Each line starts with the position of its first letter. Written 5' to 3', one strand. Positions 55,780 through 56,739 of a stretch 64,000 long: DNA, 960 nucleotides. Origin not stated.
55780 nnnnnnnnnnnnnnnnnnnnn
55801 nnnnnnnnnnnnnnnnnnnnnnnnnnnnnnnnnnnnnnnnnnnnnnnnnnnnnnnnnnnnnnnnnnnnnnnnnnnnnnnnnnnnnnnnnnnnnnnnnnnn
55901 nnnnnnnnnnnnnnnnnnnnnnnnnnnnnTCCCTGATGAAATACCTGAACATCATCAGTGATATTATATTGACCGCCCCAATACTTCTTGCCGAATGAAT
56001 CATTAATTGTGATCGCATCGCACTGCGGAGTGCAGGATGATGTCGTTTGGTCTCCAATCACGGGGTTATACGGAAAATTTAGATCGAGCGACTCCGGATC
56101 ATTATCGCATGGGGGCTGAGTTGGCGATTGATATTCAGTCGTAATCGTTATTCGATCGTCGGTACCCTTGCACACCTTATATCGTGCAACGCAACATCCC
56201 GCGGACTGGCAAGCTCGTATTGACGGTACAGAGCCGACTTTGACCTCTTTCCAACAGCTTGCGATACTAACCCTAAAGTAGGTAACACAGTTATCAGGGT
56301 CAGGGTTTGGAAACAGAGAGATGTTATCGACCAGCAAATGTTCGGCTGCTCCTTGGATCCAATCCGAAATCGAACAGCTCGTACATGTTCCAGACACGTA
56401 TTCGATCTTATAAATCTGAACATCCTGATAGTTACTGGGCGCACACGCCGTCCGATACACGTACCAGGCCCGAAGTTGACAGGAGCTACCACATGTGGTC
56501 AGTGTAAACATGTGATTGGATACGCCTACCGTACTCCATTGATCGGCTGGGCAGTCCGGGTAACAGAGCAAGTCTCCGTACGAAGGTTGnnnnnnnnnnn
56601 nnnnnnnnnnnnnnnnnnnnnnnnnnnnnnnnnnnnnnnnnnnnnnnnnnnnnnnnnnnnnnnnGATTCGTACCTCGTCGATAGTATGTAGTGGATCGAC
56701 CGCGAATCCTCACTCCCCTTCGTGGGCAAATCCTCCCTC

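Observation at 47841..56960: Duplicated two-module array of six T9SS-tagged secreted proteins (4 BNR beta-propellers, 2 novel Cys-rich proteins)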

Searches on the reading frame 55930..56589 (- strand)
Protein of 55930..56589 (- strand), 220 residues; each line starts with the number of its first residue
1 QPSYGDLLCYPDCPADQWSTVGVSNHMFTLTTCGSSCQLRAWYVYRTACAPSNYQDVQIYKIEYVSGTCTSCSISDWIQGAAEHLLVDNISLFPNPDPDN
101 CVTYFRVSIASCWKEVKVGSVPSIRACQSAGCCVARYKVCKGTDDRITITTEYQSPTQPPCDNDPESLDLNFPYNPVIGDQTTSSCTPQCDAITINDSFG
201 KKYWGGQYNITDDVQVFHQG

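Call 24: search_protein_representatives(alignment_id=A3)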
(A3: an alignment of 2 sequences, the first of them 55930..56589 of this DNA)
Query: 2 sequences, 221 profile positions. Proteins with E-value up to 0.001 (for the whole library): 194; up to 1e-10: 28; up to 1e-30: 2. The best 150 are listed.
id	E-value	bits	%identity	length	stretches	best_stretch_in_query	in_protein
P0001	1.9e-134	462.3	-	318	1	1-221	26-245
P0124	1.4e-65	237.1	-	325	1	8-221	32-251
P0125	1.7e-23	99.5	-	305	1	8-168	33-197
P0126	1.9e-19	86.3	-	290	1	9-168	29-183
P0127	3.4e-19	85.5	-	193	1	8-163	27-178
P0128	1.9e-18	83.0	-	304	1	4-164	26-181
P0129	1.1e-17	80.5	-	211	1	8-161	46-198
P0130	1.7e-14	70.2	-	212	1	12-152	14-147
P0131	1.9e-14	70.0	-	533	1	9-194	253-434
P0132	1.9e-14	69.9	-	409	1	8-184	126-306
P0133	4.8e-14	68.7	-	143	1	36-166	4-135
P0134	5.4e-14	68.5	-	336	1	6-151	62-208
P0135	1.2e-13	67.4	-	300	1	9-149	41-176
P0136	1.8e-13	66.8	-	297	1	9-141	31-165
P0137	2.0e-13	66.7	-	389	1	6-173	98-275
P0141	5.1e-12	62.0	-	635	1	9-203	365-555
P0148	3.9e-11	59.1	-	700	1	10-142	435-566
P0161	3.7e-10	55.9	-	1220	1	8-161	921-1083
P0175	2.4e-09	53.3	-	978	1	9-168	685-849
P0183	1.6e-08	50.6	-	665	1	8-142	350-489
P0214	3.5e-07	46.2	-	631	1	9-201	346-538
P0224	9.9e-07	44.7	-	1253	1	29-162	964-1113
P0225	1.3e-06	44.4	-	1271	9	3-37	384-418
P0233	1.9e-06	43.8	-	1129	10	28-198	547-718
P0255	1.0e-05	41.4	-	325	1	9-202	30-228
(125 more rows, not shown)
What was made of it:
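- An exhaustive profile search gave 194 representatives at E <= 1e-3 and 28 at E <= 1e-10 (call 24).
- Tried and rejected: The exhaustive profile search was needed to find the family (call 24).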

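Call 29: search_protein_families(library=pfam, proteins=[P0124, P0127, P0129, P0131, P0141, P0148, P0161, P0175, P0136, P0128], max_evalue=0.01)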
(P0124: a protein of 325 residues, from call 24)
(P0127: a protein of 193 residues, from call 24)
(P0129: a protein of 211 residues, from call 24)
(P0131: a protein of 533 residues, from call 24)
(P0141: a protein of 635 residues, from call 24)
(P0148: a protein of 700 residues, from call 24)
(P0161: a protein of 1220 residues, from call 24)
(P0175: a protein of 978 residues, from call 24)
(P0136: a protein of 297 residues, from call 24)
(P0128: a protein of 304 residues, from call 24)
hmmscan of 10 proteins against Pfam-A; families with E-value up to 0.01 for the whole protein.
P0124 (325 aa): 2 families
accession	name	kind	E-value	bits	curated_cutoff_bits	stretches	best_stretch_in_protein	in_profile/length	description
PF18962.6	Por_Secre_tail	-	0.0017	19.1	27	1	264-315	20-68/75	Secretion system C-terminal sorting domain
PF13860.13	FlgD_ig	-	0.0038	17.6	27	1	258-310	17-74/79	FlgD Ig-like domain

P0127 (193 aa): 0 families

P0129 (211 aa): 0 families

P0131 (533 aa): 0 families

P0141 (635 aa): 0 families

P0148 (700 aa): 0 families

P0161 (1220 aa): 2 families
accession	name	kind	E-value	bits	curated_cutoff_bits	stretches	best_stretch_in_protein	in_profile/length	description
PF25778.1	DUF7948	-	3.4e-54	184.5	27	1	26-234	1-214/214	Domain of unknown function (DUF7948)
PF18962.6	Por_Secre_tail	-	2.9e-06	27.9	27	1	1148-1218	8-75/75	Secretion system C-terminal sorting domain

P0175 (978 aa): 1 family
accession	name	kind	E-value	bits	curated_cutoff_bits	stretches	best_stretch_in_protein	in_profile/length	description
PF18962.6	Por_Secre_tail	-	2.9e-05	24.7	27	1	905-970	7-70/75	Secretion system C-terminal sorting domain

P0136 (297 aa): 1 family
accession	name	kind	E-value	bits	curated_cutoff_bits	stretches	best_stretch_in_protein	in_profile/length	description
PF18962.6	Por_Secre_tail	-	2.3e-05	25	27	1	218-287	2-68/75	Secretion system C-terminal sorting domain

P0128 (304 aa): 1 family
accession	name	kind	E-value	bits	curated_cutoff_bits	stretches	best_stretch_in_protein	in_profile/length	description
PF18962.6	Por_Secre_tail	-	5.2e-05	23.9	27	1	226-300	2-73/75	Secretion system C-terminal sorting domain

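Call 31: find_homologous_proteins(query=A4, max_evalue=0.001)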
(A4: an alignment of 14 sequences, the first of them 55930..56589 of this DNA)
Query A4 (14 sequences) (220 aa, profile of the alignment): 9 proteins with E <= 0.001 among 2504 candidates.
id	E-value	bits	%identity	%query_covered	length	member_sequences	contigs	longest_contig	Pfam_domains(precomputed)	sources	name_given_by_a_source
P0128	1.4e-91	325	36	72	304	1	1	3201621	PF18962.8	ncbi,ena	-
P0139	1.8e-80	288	30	65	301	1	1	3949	-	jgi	-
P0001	6.1e-74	267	100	100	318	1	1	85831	-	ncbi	-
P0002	3.1e-72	261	57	100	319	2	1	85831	-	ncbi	-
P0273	1.7e-62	229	31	65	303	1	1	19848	PF18962.8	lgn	-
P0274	1.6e-34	137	31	65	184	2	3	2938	-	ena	-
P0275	3.2e-34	136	32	67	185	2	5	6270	-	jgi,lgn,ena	-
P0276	2.1e-33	134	28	65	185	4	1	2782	-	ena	-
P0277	4.4e-33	133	32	67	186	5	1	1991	-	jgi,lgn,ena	-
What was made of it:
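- Tried and rejected: The same search with a 14-sequence alignment returned only 9 proteins (call 31).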

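Call 32: find_encoding_contigs(protein=P0128, flank=10000, max_places=2)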
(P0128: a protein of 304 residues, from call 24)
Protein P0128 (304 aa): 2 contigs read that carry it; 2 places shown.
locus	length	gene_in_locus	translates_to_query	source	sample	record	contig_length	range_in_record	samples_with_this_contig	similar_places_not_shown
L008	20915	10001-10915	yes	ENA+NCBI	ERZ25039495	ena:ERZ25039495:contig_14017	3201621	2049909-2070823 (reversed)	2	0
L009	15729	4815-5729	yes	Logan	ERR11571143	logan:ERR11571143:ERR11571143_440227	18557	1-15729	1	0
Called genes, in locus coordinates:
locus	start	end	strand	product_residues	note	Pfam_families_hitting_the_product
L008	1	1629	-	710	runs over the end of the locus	PF25852:DUF6242_C (faint), PF02012:BNR (faint), PF15902:Sortilin-Vps10 (faint)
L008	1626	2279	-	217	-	-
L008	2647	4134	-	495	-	PF04055:Radical_SAM, PF13282:DUF4070 (weak)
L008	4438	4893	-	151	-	PF12867:DinB_2, PF05163:DinB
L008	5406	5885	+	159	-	PF12728:HTH_17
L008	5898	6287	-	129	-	PF13392:HNH_3 (weak)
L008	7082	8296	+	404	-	PF13384:HTH_23 (weak), PF13518:HTH_28 (faint), PF13551:HTH_29 (weak), PF13565:HTH_32, PF08281:Sigma70_r4_2 (weak)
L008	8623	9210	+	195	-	-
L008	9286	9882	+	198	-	PF04542:Sigma70_r2 (weak)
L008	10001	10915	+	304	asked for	PF18962:Por_Secre_tail (weak)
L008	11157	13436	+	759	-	PF01839:FG-GAP (faint), PF13517:FG-GAP_3, PF07593:UnbV_ASPIC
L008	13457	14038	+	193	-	PF03938:OmpH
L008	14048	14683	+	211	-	-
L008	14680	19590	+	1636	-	-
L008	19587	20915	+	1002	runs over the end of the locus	-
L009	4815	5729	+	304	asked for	PF18962:Por_Secre_tail (weak)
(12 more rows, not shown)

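Call 33: find_encoding_contigs(protein=P0273, flank=10000, max_places=2)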
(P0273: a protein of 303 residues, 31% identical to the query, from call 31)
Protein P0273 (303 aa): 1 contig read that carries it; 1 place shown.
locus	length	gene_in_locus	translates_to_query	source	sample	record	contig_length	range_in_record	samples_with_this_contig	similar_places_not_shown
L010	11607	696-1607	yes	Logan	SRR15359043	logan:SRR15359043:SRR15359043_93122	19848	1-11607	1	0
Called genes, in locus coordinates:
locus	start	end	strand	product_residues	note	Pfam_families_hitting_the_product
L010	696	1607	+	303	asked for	PF18962:Por_Secre_tail (faint)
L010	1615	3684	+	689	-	PF13517:FG-GAP_3 (faint), PF01839:FG-GAP (faint)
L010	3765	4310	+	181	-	PF03938:OmpH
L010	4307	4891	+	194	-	-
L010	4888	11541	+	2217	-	-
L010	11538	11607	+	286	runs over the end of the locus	-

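Call 36: find_related_loci(query=A5, collection=genome_contigs, flank=6000)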
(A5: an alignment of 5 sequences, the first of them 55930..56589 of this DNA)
Query A5 (220 aa) in genome_contigs; peptide patterns used: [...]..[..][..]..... (x = any residue, [..] = any of these).
8 stretches matched a pattern; 1 encode a relative of the query (tblastn E <= 1e-3); 1 distinct loci.
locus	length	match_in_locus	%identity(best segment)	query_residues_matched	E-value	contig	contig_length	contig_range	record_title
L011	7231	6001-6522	26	9-166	7e-12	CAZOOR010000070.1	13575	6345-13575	MAG TPA_asm: uncultured Hyphomicrobiales bacterium isolate binchicken_co67_141 genome assembly, contig: NODE_4771_length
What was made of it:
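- On T9SS type A cargo (CTD; TIGR04183 / PF18962): The genome is not among the GTDB representatives scanned (call 36).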

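Call 63: find_encoding_contigs(protein=P0124, flank=8000, max_places=3)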
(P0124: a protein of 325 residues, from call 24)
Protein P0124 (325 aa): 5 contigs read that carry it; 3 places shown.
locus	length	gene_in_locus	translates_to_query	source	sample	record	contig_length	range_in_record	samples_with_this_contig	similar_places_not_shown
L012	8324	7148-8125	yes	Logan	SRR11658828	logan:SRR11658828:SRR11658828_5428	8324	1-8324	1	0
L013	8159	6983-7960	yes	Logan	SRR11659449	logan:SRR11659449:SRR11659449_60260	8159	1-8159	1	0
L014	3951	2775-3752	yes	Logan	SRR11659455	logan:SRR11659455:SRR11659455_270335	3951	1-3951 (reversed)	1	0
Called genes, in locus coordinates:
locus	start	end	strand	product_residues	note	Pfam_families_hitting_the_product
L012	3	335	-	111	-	?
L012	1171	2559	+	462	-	PF00202:Aminotran_3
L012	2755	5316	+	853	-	PF01804:Penicil_amidase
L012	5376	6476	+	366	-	PF03054:tRNA_Me_trans, PF20259:tRNA_Me_trans_M, PF20258:tRNA_Me_trans_C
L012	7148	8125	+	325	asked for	-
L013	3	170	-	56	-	?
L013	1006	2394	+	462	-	PF00202:Aminotran_3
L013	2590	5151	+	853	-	PF01804:Penicil_amidase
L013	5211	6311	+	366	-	PF03054:tRNA_Me_trans, PF20259:tRNA_Me_trans_M, PF20258:tRNA_Me_trans_C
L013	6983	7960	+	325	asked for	-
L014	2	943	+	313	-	?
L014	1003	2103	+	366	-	PF03054:tRNA_Me_trans, PF20259:tRNA_Me_trans_M, PF20258:tRNA_Me_trans_C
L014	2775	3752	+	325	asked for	-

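Call 64: find_encoding_contigs(protein=P0125, flank=8000, max_places=3)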
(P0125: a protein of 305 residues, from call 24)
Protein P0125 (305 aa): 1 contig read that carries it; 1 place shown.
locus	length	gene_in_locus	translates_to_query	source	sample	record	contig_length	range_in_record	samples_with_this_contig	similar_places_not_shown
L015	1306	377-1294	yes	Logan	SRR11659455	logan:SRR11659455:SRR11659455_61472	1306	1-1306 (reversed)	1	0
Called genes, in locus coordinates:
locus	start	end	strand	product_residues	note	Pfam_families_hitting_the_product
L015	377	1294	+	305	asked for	-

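Call 68: find_related_loci(query=A5, collection=metagenome_contigs, flank=6000)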
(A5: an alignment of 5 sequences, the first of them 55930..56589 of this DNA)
Query A5 (220 aa) in metagenome_contigs; peptide patterns used: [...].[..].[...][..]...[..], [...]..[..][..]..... (x = any residue, [..] = any of these).
268 stretches matched a pattern; 1 encode a relative of the query (tblastn E <= 1e-3); 1 distinct loci.
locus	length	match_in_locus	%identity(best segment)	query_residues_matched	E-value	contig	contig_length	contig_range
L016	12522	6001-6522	26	9-166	1e-11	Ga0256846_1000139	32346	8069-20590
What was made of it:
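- Tried and rejected: Scans for related loci were almost empty. genome_contigs gave one distant locus and did not contain the window's genome, so the organism could not be named (call 36). metagenome_contigs gave one locus (call 68).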

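Call 69: find_encoding_contigs(protein=P0126, flank=6000, max_places=4)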
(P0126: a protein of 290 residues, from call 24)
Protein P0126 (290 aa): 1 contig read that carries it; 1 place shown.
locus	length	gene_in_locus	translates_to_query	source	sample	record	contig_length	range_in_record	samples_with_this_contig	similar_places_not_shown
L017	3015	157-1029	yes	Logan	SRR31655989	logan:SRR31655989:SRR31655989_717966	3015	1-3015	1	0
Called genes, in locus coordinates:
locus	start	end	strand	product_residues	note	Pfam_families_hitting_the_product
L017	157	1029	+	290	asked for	PF18962:Por_Secre_tail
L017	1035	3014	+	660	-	?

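Call 70: find_encoding_contigs(protein=P0129, flank=6000, max_places=4)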
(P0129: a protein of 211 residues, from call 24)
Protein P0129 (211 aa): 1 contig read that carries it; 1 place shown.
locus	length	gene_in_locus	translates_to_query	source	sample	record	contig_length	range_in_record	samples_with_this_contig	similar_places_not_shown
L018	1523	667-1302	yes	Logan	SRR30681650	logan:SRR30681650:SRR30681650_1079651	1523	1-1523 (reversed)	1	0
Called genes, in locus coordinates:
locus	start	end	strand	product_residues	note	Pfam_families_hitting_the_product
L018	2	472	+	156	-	?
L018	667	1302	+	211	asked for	-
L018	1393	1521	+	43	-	?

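Call 72: search_protein_families(library=pfam, proteins=[L017:1035-3014:+, L016:7146-8924:+, L016:6577-7047:+, L008:11157-13436:+, L010:1615-3684:+, L008:14048-14683:+, L008:14680-19590:+], max_evalue=0.01)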
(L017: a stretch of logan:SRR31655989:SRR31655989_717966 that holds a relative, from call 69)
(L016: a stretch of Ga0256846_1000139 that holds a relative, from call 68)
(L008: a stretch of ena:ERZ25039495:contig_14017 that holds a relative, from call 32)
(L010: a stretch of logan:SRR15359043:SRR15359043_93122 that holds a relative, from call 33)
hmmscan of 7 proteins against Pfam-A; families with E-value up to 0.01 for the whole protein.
L017:1035-3014:+ (660 aa): 2 families
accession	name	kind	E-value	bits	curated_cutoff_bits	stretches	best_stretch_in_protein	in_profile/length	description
PF13517.12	FG-GAP_3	-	1.4e-05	26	26.9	1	320-385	1-61/61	FG-GAP-like repeat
PF01839.29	FG-GAP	-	0.0035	17.6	22.1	0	372-387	7-22/37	FG-GAP repeat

L016:7146-8924:+ (593 aa): 3 families
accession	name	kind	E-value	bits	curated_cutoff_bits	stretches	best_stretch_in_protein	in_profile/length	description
PF18962.6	Por_Secre_tail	-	1.6e-10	41.5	27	1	519-588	3-67/75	Secretion system C-terminal sorting domain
PF15902.12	Sortilin-Vps10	-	2.9e-08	33.4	33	2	248-361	3-116/446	Sortilin, neurotensin receptor 3,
PF14870.12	PSII_BNR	-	6.3e-06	26.1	27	0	294-361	78-144/303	Photosynthesis system II assembly factor YCF48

L016:6577-7047:+ (156 aa): 1 family
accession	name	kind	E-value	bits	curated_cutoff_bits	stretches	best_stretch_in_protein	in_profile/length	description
PF18962.6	Por_Secre_tail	-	0.0015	19.2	27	1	97-152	19-73/75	Secretion system C-terminal sorting domain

L008:11157-13436:+ (759 aa): 4 families
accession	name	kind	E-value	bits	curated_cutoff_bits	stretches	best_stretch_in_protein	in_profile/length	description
PF13517.12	FG-GAP_3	-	1.3e-28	99.8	26.9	5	374-438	1-60/61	FG-GAP-like repeat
PF07593.17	UnbV_ASPIC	-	1.2e-14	54.3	23.4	1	586-651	1-66/68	ASPIC and UnbV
PF01839.29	FG-GAP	-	4.9e-11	42.7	22.1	0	211-229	2-20/37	FG-GAP repeat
PF13860.13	FlgD_ig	-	0.00017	22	27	1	693-745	22-74/79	FlgD Ig-like domain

L010:1615-3684:+ (689 aa): 2 families
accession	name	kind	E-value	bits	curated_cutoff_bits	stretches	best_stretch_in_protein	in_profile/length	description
PF13517.12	FG-GAP_3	-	2.4e-16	60.5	26.9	2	273-308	1-34/61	FG-GAP-like repeat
PF01839.29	FG-GAP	-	2.2e-07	31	22.1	0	228-243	5-20/37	FG-GAP repeat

L008:14048-14683:+ (211 aa): 0 families

L008:14680-19590:+ (1636 aa): 0 families
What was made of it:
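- On T9SS type A cargo (CTD; TIGR04183 / PF18962): Relatives reach 25-41 bits (calls 29, 72).
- In three further lineages the Cys-rich gene directly precedes an FG-GAP seven-bladed propeller with a CTD-like tail (calls 32, 33, 69, 72).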

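Call 83: find_encoding_contigs(protein=P0255, flank=6000, max_places=4)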
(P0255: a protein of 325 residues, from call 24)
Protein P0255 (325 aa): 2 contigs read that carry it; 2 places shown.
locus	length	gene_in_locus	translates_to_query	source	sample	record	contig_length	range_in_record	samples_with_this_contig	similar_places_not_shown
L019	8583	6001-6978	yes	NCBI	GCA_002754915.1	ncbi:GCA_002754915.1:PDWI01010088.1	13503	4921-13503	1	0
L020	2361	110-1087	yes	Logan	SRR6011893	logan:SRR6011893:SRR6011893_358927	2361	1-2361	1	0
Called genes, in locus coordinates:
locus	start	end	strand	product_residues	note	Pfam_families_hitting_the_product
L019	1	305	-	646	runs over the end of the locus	PF00795:CN_hydrolase, PF02540:NAD_synthase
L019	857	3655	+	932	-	PF00005:ABC_tran (faint), PF02463:SMC_N (faint), PF13191:AAA_16 (faint), PF13304:AAA_21 (faint), PF13555:AAA_29 (faint), PF17760:UvrA_inter (weak), PF17755:UvrA_DNA-bind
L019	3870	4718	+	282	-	PF09233:Endonuc-EcoRV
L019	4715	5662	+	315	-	PF02086:MethyltransfD12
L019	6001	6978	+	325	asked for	PF18962:Por_Secre_tail (weak)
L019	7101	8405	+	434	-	PF02012:BNR (faint), PF15902:Sortilin-Vps10 (faint), PF14870:PSII_BNR (faint), PF18962:Por_Secre_tail (faint)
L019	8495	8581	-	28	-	?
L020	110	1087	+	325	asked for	PF18962:Por_Secre_tail (weak)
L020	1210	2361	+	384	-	?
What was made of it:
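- The partner propeller belongs to two unrelated sequence classes, BNR and FG-GAP (calls 72, 83).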

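Call 84: find_encoding_contigs(protein=P0135, flank=6000, max_places=4)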
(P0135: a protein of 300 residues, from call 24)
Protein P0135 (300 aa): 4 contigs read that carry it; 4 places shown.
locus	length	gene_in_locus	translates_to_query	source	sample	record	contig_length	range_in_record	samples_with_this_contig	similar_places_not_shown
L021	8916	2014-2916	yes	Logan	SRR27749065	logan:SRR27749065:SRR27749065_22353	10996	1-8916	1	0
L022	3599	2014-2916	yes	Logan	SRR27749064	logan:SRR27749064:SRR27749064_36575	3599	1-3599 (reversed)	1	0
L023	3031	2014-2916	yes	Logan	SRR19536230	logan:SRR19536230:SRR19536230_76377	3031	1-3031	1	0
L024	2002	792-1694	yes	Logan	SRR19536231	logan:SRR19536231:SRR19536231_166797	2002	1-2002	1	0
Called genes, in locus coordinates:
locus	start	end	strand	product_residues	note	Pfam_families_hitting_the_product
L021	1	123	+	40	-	?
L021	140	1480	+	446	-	PF00289:Biotin_carb_N, PF02222:ATP-grasp, PF02786:CPSase_L_D2, PF07478:Dala_Dala_lig_C, PF02785:Biotin_carb_C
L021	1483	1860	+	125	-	PF01597:GCV_H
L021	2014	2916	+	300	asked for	-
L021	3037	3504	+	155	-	-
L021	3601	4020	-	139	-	-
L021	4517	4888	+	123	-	-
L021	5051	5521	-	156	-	PF00578:AhpC-TSA, PF08534:Redoxin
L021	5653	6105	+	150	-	PF09413:DUF2007 (weak)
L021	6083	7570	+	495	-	PF00324:AA_permease, PF13520:AA_permease_2, PF13906:AA_permease_C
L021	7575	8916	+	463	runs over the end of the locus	PF00324:AA_permease, PF13520:AA_permease_2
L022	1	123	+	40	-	?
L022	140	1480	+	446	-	PF00289:Biotin_carb_N, PF02222:ATP-grasp, PF02786:CPSase_L_D2, PF07478:Dala_Dala_lig_C, PF02785:Biotin_carb_C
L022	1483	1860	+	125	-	PF01597:GCV_H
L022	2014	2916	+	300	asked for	-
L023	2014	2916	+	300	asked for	-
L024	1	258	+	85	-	?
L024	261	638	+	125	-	PF01597:GCV_H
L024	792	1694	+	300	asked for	-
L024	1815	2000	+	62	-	?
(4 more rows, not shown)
